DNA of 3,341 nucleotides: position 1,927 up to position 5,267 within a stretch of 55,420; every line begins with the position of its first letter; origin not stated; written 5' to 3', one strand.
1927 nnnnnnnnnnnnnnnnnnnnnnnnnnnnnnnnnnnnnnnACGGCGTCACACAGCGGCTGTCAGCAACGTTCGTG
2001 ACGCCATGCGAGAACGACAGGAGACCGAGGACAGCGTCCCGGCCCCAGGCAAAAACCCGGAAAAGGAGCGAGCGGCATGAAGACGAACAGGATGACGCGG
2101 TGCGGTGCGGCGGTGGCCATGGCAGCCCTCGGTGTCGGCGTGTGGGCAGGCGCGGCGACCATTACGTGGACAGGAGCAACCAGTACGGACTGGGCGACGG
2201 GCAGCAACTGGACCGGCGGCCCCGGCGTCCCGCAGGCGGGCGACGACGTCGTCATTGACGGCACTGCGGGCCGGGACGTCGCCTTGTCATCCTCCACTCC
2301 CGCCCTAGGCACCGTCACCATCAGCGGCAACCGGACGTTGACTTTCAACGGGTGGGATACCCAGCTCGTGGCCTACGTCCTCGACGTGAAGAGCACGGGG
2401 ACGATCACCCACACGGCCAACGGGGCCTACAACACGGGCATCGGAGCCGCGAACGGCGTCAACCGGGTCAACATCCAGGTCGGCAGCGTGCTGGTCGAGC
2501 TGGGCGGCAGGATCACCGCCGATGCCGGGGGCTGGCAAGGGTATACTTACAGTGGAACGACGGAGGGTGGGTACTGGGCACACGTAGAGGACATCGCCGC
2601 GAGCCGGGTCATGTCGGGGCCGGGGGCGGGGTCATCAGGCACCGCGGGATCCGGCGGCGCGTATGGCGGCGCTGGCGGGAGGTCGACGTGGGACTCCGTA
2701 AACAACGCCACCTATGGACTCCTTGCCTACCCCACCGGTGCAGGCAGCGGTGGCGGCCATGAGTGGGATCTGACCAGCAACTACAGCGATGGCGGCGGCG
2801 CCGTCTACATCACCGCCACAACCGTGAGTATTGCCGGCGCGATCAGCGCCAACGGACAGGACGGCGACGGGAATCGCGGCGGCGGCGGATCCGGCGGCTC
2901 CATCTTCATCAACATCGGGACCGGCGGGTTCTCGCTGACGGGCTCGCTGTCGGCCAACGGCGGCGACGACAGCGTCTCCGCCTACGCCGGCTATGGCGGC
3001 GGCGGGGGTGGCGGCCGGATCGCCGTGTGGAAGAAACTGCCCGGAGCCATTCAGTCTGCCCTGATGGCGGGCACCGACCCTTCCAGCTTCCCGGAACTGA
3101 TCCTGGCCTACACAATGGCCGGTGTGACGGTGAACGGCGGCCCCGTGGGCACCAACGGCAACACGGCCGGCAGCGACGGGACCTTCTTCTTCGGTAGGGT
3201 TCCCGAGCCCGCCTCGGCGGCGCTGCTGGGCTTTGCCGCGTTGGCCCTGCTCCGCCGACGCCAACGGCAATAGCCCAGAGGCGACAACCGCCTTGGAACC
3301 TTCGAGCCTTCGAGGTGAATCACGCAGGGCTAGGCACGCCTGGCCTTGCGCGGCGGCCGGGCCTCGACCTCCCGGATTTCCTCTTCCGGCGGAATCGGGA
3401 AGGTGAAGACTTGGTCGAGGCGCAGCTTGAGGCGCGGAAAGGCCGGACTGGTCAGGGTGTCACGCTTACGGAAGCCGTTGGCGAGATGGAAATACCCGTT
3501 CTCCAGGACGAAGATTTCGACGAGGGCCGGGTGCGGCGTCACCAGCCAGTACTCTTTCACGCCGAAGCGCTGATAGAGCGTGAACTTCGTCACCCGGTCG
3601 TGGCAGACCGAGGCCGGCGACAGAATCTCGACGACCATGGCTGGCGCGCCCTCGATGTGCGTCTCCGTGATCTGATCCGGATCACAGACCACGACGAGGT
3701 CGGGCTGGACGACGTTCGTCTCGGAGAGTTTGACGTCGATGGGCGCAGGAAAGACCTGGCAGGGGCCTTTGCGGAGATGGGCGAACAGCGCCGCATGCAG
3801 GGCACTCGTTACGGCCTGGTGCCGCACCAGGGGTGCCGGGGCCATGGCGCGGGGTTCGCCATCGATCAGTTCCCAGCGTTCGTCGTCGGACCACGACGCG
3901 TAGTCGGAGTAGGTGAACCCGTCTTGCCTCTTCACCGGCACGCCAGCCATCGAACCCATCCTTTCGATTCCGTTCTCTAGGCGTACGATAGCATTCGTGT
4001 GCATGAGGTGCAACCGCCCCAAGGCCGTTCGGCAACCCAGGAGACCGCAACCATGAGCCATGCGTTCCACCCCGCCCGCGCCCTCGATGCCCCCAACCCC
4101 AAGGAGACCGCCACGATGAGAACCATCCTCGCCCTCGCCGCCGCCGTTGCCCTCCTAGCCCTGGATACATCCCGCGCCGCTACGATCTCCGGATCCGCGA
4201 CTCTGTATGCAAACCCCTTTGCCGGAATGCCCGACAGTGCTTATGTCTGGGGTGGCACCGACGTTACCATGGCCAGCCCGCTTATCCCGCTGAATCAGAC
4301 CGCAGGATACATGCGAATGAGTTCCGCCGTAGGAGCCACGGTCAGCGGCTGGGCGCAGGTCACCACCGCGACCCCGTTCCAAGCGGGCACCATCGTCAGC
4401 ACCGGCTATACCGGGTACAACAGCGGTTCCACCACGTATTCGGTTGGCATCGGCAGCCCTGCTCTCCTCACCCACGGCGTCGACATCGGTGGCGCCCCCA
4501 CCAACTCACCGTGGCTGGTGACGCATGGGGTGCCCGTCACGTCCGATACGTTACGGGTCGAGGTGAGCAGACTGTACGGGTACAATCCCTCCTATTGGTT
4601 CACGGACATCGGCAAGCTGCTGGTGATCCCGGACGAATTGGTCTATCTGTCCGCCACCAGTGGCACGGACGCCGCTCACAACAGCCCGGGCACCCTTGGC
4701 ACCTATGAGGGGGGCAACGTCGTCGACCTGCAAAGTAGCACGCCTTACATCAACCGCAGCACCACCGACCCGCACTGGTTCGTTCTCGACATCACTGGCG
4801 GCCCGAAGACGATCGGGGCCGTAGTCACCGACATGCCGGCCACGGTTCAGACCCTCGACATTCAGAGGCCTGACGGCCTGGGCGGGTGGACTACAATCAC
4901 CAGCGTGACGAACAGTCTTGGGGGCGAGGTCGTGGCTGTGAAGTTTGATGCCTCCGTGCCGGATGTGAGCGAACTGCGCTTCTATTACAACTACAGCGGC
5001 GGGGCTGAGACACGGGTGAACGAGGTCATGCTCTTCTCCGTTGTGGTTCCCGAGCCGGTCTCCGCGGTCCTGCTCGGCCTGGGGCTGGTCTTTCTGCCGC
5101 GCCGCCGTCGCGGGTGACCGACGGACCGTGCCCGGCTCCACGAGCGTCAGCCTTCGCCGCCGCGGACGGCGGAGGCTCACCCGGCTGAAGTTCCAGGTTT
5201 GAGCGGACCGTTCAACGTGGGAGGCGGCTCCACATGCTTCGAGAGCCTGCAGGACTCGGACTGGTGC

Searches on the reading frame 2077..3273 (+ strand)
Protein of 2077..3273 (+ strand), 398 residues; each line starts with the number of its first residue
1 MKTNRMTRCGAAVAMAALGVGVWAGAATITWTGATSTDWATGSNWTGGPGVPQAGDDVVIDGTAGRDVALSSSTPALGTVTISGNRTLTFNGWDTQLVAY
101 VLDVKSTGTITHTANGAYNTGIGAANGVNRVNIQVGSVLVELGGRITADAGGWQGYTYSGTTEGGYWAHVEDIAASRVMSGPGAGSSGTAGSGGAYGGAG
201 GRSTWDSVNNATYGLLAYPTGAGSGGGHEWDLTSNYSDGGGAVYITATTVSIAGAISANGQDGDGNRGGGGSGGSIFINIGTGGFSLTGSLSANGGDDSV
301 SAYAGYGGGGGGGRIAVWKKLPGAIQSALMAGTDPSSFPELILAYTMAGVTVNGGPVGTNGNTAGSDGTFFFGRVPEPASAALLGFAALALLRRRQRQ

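Call 6: search_protein_families(library=pfam, proteins=[window:2077-3273:+], max_evalue=0.001)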
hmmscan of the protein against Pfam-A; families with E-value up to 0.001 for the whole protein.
window:2077-3273:+ (398 aa): 1 family
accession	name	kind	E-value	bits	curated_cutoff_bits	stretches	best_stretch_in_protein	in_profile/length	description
PF10162.14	G8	-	0.00034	20.9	22.9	0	45-109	2-63/124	G8 domain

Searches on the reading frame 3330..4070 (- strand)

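Call 6: search_protein_families(library=pfam, proteins=[window:3330-4070:-], max_evalue=0.001)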
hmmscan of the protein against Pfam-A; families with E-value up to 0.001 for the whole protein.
window:3330-4070:- (246 aa): 1 family
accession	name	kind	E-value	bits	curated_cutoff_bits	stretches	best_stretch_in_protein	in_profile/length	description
PF05685.18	Uma2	-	2.8e-34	118.5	27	1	56-217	3-170/172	Putative restriction endonuclease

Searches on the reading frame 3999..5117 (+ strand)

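Call 6: search_protein_families(library=pfam, proteins=[window:3999-5117:+], max_evalue=0.001)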
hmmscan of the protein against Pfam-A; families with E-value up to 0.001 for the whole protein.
window:3999-5117:+ (372 aa): 0 families

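Call 30: search_protein_families(library=pfam, proteins=[window:3999-5117:+], max_evalue=1)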
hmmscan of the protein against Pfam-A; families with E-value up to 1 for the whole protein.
window:3999-5117:+ (372 aa): 2 families
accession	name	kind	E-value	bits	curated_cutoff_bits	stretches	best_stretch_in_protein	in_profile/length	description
PF22633.2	F5_F8_type_C_2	-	0.0053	17.8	27.8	1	246-318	7-83/91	NedA-like, galactose-binding domain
PF00754.31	F5_F8_type_C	-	0.038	14.6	28.2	1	234-319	10-102/127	F5/8 type C domain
